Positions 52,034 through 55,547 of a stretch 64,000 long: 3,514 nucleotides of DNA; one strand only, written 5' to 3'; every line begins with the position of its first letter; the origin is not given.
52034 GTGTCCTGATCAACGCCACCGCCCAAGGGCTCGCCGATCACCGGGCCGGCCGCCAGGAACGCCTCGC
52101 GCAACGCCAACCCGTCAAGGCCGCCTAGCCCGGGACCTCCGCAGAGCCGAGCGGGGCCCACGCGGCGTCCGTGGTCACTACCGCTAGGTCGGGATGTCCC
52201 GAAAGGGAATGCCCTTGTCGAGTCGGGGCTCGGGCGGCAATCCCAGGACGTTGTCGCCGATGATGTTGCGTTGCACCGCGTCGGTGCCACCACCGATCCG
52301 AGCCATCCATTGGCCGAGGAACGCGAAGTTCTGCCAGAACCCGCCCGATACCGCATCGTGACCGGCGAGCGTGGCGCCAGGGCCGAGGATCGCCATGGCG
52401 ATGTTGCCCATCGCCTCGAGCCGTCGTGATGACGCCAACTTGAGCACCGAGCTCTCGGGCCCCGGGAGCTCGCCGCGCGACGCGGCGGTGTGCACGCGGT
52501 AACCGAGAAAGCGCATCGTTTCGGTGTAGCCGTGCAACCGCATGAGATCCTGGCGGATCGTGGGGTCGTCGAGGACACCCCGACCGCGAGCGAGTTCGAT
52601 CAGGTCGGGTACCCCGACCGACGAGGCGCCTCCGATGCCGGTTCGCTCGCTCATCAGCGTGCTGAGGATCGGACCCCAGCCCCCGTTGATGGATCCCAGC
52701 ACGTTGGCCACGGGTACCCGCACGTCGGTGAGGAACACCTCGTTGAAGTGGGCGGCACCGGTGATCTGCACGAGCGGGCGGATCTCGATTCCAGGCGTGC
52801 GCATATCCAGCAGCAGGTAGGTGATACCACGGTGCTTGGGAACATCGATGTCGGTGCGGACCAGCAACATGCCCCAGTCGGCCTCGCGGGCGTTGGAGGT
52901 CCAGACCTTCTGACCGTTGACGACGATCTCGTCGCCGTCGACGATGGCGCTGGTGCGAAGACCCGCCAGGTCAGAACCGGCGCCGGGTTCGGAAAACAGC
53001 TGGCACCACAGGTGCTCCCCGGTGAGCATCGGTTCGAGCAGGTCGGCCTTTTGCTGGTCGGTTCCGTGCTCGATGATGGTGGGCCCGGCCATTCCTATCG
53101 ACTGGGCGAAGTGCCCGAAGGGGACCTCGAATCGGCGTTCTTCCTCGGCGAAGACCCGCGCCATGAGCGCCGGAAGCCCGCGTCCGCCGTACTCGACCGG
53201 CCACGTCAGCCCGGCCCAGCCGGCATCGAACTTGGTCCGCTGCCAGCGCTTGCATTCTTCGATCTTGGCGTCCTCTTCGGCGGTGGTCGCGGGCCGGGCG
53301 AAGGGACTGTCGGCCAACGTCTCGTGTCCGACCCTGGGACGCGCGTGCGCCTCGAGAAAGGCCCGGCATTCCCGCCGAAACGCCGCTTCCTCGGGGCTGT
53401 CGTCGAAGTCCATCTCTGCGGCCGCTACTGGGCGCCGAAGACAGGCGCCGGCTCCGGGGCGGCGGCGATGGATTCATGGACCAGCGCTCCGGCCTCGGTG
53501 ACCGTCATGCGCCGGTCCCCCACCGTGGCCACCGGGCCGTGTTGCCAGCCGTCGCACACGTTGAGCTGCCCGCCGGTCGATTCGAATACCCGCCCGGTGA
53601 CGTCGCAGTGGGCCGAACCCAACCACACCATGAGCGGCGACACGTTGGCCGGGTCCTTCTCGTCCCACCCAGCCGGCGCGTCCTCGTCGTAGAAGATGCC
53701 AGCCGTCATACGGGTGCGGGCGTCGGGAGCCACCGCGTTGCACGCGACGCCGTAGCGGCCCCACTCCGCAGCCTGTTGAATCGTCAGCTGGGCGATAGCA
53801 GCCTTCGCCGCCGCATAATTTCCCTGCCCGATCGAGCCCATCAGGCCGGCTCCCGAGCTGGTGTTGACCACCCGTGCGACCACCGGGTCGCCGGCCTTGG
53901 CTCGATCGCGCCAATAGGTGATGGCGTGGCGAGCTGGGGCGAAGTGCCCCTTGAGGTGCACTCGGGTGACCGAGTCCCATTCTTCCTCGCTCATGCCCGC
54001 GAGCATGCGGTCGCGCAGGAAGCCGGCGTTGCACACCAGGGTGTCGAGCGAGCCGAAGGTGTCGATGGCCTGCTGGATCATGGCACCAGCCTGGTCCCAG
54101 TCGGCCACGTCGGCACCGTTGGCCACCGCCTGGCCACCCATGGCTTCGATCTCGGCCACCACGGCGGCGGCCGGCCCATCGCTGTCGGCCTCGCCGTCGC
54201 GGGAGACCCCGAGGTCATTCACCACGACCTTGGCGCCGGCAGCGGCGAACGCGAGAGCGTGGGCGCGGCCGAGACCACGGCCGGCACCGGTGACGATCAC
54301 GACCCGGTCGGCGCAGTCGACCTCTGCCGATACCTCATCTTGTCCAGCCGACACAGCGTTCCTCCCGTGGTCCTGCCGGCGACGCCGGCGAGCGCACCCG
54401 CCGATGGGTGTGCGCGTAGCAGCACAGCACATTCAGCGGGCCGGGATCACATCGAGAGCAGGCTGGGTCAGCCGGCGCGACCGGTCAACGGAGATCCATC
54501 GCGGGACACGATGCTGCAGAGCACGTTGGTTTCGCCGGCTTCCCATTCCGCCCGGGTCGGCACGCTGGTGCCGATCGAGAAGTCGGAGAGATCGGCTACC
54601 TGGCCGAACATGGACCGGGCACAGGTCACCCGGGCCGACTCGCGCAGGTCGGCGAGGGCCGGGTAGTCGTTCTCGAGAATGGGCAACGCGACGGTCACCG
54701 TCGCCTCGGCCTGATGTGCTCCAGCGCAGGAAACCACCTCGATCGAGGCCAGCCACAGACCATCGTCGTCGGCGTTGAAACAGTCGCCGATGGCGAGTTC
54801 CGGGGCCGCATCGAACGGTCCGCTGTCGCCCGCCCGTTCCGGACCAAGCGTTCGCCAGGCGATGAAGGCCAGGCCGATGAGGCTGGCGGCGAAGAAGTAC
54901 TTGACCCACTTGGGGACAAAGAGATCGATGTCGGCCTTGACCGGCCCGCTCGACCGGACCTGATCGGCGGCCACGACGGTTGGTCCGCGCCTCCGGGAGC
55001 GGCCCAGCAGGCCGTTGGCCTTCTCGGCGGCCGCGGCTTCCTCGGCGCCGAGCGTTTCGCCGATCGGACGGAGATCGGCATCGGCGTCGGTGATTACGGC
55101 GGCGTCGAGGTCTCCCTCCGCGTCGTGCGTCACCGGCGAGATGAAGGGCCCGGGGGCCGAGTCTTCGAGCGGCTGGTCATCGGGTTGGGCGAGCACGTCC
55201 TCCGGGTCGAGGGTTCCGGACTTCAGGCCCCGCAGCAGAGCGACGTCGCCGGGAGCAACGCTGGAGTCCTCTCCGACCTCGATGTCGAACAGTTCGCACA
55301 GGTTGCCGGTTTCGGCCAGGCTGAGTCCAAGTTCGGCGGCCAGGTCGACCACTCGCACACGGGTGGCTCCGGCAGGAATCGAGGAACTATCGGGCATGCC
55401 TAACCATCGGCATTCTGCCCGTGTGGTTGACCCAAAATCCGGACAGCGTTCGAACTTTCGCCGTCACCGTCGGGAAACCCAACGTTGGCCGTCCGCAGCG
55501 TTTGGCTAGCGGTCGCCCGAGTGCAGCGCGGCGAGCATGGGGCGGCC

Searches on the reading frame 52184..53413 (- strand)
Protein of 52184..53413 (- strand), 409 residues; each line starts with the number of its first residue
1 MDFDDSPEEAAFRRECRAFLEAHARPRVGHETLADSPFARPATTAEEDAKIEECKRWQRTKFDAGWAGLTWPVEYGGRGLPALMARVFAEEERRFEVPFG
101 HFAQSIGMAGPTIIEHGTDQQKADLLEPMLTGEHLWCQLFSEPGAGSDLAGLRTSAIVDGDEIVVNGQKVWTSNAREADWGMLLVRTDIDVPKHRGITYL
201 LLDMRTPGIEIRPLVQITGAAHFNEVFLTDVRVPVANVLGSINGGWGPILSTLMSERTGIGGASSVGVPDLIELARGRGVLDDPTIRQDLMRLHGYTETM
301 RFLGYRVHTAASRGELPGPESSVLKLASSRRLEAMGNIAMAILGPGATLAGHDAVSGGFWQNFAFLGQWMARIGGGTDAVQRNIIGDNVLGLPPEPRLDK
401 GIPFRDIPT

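Call 72: search_protein_families(library=pfam, proteins=[window:52184-53413:-], max_evalue=0.001)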
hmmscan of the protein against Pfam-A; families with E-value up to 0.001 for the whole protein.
window:52184-53413:- (409 aa): 3 families
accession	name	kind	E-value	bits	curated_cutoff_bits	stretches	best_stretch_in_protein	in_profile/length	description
PF02770.24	Acyl-CoA_dh_M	-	2.6e-18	66.4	33.3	1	137-230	1-96/97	Acyl-CoA dehydrogenase, middle domain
PF02771.21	Acyl-CoA_dh_N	-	2.3e-15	57.4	22.9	1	6-133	1-113/113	Acyl-CoA dehydrogenase, N-terminal domain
PF00441.29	Acyl-CoA_dh_1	-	3e-15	57.1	22.4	1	243-389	1-149/150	Acyl-CoA dehydrogenase, C-terminal domain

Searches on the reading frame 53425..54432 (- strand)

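Call 72: search_protein_families(library=pfam, proteins=[window:53425-54432:-], max_evalue=0.001)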
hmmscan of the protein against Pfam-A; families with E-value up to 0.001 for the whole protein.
window:53425-54432:- (335 aa): 3 families
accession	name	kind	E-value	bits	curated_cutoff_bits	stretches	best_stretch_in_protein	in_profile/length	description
PF00106.31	adh_short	-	3.3e-40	138.1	26.6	1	43-244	1-188/195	short chain dehydrogenase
PF13561.12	adh_short_C2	-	9.4e-31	107.6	27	1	49-263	1-208/236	Enoyl-(Acyl carrier protein) reductase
PF08659.16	KR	-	6.2e-17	62.5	22.6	1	45-216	3-159/180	KR domain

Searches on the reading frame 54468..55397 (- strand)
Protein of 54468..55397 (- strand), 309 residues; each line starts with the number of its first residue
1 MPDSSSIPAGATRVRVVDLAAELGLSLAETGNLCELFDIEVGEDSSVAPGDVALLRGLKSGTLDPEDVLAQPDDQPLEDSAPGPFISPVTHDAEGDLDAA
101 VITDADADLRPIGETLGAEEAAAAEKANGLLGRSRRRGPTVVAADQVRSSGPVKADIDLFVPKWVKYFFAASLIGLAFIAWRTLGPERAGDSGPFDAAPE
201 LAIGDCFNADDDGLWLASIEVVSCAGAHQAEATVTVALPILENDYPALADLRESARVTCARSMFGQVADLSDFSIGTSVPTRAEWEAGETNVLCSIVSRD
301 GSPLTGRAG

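Call 72: search_protein_families(library=pfam, proteins=[window:54468-55397:-], max_evalue=0.001)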
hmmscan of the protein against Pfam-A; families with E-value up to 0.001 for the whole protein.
window:54468-55397:- (309 aa): 1 family
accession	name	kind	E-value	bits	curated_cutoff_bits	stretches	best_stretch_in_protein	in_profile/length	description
PF13845.11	Septum_form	-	1.4e-08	35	25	1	198-294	126-227/227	Septum formation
